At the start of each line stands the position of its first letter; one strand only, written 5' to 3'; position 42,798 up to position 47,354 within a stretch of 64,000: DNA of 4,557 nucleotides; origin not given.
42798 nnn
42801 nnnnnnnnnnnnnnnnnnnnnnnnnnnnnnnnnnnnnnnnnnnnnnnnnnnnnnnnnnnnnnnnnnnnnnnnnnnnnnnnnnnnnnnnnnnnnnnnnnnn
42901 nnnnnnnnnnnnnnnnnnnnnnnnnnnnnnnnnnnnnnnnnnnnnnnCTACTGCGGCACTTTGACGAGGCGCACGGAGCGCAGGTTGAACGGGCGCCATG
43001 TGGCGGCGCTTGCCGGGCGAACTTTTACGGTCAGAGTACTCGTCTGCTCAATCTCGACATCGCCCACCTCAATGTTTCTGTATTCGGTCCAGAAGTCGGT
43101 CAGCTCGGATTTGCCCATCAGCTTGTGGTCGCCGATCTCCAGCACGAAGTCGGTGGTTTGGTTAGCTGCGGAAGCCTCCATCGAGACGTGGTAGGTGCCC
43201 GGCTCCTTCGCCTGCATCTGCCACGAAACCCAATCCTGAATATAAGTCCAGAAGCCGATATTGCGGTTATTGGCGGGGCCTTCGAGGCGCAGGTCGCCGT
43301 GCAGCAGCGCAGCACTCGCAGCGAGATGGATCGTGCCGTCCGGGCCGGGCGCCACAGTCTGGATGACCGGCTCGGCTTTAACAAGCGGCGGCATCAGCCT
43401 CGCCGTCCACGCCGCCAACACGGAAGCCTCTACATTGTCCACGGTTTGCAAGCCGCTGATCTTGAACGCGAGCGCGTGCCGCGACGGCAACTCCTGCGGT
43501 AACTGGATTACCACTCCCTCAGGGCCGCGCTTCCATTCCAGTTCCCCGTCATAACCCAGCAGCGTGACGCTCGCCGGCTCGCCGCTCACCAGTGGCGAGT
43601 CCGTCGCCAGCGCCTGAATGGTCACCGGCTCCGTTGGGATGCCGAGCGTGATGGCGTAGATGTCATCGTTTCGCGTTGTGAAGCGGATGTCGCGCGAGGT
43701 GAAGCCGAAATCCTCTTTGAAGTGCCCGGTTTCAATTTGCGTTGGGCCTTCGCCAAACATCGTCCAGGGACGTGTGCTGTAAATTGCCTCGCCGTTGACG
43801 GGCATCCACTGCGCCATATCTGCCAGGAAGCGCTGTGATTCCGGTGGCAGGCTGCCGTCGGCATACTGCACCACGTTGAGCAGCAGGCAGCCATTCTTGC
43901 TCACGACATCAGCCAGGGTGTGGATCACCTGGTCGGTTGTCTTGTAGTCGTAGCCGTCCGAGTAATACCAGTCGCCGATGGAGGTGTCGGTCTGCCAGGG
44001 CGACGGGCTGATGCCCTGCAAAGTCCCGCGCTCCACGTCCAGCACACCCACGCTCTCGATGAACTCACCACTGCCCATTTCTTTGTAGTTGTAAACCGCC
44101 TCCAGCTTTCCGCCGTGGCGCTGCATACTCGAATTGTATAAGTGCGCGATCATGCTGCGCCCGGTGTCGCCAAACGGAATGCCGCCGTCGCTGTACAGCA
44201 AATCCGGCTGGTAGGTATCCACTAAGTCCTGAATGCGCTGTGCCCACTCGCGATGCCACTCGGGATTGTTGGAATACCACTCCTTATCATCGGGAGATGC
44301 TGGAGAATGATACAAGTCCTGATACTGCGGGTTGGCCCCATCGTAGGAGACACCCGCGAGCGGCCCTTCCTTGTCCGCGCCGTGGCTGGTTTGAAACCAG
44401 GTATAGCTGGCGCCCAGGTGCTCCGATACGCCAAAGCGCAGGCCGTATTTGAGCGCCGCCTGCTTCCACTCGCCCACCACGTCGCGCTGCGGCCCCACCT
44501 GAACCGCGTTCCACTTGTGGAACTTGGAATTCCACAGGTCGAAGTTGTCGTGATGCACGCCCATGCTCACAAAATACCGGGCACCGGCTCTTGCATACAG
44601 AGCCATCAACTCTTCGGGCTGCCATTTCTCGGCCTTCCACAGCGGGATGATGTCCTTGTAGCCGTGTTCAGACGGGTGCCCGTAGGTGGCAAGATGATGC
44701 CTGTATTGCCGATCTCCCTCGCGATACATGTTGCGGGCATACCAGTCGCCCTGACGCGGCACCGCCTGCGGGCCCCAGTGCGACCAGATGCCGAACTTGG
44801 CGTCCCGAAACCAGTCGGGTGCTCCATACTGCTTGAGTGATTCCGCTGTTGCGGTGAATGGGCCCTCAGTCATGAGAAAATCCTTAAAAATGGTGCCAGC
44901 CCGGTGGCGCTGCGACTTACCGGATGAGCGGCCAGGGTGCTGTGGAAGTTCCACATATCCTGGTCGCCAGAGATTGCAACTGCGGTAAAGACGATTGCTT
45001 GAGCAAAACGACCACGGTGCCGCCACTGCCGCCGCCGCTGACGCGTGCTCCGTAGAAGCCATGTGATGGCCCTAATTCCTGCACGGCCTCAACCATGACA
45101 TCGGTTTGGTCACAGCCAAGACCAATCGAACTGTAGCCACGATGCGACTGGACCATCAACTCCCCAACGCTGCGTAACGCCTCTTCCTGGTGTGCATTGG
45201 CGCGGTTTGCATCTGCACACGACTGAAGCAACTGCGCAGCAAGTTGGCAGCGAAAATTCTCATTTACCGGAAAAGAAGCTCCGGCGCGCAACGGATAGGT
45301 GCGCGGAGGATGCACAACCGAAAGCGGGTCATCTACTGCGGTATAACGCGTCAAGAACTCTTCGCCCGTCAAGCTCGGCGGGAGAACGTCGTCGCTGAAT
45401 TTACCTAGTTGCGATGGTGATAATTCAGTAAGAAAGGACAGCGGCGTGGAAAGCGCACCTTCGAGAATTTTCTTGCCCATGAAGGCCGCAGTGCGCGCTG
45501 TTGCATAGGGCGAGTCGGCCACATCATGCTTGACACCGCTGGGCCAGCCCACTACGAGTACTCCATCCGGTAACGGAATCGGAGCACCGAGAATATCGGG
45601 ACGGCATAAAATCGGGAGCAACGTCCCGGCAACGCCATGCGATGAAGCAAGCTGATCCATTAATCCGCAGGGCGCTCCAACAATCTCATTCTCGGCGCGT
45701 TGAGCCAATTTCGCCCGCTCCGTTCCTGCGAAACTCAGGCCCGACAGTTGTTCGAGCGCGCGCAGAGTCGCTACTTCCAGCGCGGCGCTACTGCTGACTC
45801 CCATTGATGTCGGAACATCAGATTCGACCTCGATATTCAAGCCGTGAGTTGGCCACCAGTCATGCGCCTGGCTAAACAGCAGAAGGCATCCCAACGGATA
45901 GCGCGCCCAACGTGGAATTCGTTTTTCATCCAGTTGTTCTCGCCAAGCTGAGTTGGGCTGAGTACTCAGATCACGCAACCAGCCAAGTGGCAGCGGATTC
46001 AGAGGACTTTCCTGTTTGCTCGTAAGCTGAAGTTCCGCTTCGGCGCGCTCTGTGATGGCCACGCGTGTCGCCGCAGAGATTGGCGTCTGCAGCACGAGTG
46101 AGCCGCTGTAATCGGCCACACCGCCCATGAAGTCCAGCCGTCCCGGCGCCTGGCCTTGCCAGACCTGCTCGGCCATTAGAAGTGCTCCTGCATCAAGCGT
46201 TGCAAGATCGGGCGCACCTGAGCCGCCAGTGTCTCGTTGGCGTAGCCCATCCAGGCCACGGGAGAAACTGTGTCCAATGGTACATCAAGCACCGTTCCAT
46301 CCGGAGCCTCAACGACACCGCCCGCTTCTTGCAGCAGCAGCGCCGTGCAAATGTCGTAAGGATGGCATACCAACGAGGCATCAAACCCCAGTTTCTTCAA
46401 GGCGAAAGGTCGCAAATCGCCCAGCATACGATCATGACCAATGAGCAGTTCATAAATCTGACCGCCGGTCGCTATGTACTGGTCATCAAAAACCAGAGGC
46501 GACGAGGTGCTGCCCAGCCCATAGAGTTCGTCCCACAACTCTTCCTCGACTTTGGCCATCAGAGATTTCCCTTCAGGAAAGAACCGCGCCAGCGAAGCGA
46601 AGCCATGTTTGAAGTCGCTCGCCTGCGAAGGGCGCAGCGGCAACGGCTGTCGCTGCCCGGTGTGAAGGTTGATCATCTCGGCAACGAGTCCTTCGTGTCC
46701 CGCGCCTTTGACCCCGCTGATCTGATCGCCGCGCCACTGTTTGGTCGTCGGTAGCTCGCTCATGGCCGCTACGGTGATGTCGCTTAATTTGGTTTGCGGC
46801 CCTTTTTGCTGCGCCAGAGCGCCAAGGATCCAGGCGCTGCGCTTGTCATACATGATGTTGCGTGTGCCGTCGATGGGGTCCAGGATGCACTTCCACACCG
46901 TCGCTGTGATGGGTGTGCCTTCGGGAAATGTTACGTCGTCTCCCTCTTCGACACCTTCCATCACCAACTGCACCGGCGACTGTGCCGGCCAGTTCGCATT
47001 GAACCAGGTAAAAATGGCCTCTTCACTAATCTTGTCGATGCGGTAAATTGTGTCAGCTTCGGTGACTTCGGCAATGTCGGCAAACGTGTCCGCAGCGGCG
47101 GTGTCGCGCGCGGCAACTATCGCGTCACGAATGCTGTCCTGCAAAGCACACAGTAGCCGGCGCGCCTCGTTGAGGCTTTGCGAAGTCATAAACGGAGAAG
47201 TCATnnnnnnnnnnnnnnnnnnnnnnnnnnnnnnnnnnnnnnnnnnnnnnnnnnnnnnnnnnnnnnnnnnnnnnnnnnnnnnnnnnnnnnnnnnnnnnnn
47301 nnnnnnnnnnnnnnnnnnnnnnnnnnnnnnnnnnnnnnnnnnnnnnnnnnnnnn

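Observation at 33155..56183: Two paralogous ~690-aa polytopic membrane proteins are the only transporter candidates in a 40-kb glycan-degradation locus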

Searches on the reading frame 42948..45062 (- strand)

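Call 11: search_protein_families(library=pfam, proteins=[window:42948-45062:-], max_evalue=0.001)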
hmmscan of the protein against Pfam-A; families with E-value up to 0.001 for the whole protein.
window:42948-45062:- (704 aa): 2 families
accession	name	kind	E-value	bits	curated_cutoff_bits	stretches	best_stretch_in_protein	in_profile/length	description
PF01120.23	Alpha_L_fucos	-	3.6e-87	293.5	25.2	1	65-425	10-345/345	Alpha-L-fucosidase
PF16757.11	Fucosidase_C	-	6.9e-09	36.6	25.6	1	456-535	6-87/88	Alpha-L-fucosidase C-terminal domain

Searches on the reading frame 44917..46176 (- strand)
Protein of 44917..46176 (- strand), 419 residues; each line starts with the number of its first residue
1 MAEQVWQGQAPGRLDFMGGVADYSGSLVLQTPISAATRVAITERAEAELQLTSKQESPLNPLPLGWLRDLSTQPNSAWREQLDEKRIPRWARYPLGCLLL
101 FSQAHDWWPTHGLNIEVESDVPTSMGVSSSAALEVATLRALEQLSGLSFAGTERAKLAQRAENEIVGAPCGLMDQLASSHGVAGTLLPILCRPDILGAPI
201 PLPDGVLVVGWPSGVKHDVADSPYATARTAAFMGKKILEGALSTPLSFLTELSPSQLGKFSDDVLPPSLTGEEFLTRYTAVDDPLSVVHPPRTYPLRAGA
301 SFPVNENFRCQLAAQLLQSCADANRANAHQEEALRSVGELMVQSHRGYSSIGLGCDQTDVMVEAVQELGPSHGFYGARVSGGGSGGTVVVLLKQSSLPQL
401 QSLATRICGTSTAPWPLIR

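Call 11: search_protein_families(library=pfam, proteins=[window:44917-46176:-], max_evalue=0.001)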
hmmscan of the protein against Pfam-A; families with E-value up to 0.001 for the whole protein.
window:44917-46176:- (419 aa): 2 families
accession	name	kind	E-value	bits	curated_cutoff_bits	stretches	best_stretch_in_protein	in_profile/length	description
PF00288.32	GHMP_kinases_N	-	1.1e-19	70.9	22.3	1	93-181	2-86/87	GHMP kinases N terminal domain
PF08544.19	GHMP_kinases_C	-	2.8e-06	28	21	1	331-396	7-71/85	GHMP kinases C terminal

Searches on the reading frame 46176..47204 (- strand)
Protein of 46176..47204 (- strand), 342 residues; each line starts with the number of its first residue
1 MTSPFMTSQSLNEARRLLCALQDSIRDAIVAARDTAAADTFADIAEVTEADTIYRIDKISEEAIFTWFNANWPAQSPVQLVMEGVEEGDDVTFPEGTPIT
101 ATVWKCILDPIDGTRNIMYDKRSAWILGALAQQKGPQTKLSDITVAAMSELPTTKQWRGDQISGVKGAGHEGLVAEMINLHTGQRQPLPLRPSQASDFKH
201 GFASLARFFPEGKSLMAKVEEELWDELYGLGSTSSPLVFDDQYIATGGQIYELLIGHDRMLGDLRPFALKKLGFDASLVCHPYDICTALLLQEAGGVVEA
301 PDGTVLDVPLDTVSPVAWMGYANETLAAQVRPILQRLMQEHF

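Call 11: search_protein_families(library=pfam, proteins=[window:46176-47204:-], max_evalue=0.001)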
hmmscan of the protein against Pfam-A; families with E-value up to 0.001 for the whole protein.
window:46176-47204:- (342 aa): 1 family
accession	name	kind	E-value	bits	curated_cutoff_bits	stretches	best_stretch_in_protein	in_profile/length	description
PF00459.30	Inositol_P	-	7.8e-09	35.8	27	1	40-164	26-143/271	Inositol monophosphatase family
